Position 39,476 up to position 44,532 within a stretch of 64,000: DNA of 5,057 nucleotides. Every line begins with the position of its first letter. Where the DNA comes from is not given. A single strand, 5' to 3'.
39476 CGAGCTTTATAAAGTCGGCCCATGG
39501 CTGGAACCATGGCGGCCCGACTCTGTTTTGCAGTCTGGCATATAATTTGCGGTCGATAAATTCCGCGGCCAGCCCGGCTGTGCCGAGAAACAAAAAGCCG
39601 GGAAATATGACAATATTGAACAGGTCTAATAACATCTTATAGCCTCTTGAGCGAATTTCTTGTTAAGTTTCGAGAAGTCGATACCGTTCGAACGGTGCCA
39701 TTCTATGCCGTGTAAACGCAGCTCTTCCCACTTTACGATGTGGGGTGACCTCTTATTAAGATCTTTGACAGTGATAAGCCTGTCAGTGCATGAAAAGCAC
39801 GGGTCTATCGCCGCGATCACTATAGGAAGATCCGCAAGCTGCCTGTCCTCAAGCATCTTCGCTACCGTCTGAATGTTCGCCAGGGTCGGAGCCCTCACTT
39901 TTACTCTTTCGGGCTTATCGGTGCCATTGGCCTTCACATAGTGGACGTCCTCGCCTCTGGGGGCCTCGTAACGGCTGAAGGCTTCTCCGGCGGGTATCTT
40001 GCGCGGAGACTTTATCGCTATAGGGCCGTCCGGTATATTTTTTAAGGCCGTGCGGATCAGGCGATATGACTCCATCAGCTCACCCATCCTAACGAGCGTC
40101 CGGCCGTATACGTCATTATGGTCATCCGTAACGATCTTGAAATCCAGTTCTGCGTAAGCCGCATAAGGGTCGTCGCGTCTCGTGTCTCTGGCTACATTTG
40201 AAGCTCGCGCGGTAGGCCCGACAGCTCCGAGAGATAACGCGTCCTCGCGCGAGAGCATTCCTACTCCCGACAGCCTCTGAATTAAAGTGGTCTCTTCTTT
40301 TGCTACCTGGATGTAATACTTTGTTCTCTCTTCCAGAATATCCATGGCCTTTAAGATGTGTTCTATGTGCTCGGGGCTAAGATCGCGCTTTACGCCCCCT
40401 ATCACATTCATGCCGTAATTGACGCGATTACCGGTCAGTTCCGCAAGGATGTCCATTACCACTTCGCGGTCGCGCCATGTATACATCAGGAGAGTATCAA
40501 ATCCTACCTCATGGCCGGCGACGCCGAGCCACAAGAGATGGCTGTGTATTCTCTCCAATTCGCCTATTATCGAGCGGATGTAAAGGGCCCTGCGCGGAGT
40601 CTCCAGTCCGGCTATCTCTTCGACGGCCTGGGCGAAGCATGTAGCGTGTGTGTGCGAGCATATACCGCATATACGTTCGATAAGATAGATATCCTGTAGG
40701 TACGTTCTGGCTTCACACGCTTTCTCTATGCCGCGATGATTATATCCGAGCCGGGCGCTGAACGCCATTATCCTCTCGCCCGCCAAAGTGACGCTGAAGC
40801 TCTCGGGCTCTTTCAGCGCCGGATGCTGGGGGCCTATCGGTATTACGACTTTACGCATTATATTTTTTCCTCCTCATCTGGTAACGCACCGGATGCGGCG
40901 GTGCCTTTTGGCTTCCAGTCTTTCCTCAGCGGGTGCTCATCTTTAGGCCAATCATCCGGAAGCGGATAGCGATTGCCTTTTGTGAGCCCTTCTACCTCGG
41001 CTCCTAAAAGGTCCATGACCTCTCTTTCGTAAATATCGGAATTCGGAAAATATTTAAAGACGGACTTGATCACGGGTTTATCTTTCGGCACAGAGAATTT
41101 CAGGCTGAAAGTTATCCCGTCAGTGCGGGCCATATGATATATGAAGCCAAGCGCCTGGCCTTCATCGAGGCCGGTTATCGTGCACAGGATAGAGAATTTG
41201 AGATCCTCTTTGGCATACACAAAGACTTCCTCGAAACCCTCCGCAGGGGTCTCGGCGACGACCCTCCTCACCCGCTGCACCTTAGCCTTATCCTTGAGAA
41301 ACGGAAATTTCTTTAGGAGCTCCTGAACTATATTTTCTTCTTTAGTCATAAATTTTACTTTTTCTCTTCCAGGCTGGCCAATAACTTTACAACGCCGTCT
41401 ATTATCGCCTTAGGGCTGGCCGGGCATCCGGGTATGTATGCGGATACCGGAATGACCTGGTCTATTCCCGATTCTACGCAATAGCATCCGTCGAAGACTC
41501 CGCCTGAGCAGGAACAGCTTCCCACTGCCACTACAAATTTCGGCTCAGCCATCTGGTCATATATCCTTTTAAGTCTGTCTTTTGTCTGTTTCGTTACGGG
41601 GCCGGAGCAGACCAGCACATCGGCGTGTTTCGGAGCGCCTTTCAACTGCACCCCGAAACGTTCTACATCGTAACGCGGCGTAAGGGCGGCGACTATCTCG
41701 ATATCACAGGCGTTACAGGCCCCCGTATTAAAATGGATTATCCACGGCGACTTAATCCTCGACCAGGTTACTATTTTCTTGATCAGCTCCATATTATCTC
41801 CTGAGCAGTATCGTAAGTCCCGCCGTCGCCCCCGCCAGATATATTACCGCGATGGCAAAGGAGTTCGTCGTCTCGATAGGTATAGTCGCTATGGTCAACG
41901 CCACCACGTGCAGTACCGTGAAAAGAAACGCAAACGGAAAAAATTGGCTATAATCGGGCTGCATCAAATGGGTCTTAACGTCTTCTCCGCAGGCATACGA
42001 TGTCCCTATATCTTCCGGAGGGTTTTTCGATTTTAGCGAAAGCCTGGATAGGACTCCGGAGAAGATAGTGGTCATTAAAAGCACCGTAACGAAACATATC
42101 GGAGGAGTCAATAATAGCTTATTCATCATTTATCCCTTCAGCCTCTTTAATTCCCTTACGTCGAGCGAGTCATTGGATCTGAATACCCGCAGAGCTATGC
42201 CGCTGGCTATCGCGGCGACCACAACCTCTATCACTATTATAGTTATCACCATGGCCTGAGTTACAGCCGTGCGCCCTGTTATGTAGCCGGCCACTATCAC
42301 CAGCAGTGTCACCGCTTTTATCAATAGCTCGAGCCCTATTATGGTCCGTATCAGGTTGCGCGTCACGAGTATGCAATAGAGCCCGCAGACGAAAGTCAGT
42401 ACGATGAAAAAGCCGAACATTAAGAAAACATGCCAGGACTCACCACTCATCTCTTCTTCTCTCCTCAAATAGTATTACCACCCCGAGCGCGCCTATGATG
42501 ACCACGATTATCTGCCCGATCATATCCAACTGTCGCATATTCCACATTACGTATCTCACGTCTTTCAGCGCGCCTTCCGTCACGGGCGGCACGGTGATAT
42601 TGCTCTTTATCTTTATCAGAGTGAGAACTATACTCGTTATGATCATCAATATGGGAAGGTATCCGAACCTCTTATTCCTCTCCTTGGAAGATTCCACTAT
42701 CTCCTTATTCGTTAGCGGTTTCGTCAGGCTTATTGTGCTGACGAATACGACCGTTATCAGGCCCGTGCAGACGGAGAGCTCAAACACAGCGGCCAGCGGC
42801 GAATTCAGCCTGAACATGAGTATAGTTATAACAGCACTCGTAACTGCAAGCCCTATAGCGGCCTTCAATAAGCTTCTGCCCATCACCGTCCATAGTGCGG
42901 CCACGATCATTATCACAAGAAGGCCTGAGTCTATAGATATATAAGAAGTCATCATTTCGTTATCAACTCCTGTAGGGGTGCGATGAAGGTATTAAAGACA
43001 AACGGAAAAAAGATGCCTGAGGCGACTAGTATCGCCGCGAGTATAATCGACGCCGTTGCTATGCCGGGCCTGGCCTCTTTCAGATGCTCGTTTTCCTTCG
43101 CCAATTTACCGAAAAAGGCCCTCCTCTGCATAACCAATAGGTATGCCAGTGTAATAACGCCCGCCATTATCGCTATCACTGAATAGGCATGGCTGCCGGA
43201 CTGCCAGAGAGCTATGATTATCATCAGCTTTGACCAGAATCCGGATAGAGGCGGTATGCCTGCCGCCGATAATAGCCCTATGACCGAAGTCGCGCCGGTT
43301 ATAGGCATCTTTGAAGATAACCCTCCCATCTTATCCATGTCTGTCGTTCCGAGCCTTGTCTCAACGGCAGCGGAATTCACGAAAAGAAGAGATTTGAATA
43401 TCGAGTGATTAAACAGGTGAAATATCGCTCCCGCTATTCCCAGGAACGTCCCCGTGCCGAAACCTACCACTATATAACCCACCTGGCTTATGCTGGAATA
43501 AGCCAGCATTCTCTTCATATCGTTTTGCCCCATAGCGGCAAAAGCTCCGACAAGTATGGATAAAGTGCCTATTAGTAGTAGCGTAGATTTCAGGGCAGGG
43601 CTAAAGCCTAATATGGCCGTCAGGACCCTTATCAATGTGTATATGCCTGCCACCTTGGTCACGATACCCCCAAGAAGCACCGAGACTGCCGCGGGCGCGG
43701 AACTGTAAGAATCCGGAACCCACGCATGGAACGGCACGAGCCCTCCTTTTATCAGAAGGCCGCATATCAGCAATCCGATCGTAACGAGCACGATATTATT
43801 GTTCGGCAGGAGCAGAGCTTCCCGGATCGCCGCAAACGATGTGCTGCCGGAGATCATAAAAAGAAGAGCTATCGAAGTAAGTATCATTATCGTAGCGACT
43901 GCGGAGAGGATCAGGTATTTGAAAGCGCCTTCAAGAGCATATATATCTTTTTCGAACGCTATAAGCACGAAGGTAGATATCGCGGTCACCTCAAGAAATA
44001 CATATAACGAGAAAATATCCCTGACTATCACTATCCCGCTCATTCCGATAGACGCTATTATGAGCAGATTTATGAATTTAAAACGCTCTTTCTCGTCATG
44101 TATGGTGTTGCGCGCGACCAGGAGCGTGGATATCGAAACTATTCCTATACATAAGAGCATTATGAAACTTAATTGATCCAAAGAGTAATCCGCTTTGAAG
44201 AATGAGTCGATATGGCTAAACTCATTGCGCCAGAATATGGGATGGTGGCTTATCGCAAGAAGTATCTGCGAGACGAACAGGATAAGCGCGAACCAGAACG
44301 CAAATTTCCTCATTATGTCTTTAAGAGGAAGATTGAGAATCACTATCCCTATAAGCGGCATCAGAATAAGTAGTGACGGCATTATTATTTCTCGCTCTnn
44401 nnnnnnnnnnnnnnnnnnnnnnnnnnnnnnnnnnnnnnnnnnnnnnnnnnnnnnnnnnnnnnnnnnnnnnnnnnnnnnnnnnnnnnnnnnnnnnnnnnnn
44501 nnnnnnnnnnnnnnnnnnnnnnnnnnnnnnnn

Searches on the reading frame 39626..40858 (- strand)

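Call 83: search_protein_families(library=pfam, proteins=[window:39626-40858:-], max_evalue=0.000001)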
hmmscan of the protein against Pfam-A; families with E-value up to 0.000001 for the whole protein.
window:39626-40858:- (410 aa): 2 families
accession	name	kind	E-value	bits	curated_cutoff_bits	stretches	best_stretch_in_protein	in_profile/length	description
PF00346.24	Complex1_49kDa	-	5.5e-71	239.2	24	2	118-286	2-170/271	Respiratory-chain NADH dehydrogenase, 49 Kd subunit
PF00374.24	NiFeSe_Hases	-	6.9e-14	52.1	25.8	1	42-110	1-69/508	Nickel-dependent hydrogenase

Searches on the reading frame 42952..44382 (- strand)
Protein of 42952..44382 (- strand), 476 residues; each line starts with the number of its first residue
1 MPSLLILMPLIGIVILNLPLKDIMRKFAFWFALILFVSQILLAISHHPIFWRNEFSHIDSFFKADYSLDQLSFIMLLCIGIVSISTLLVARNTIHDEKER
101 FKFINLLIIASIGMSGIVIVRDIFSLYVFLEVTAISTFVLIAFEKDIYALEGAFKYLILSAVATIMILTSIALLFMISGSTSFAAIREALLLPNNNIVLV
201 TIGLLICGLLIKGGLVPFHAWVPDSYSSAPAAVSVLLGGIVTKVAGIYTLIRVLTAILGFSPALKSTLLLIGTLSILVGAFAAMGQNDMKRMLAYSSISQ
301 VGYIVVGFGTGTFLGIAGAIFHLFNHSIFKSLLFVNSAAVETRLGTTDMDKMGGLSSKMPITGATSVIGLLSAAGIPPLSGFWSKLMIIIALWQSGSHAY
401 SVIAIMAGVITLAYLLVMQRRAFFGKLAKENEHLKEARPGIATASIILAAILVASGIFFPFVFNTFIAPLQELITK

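Call 83: search_protein_families(library=pfam, proteins=[window:42952-44382:-], max_evalue=0.000001)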
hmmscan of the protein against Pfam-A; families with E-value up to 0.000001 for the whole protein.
window:42952-44382:- (476 aa): 2 families
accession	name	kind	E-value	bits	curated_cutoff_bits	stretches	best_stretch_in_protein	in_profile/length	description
PF00361.26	Proton_antipo_M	-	8.1e-69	232.5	21.5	1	122-411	3-294/294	NADH:quinone oxidoreductase/Mrp antiporter, TM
PF10125.14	NADHdeh_related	-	1.3e-07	31.7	27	1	91-236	59-198/218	NADH dehydrogenase I, subunit N related protein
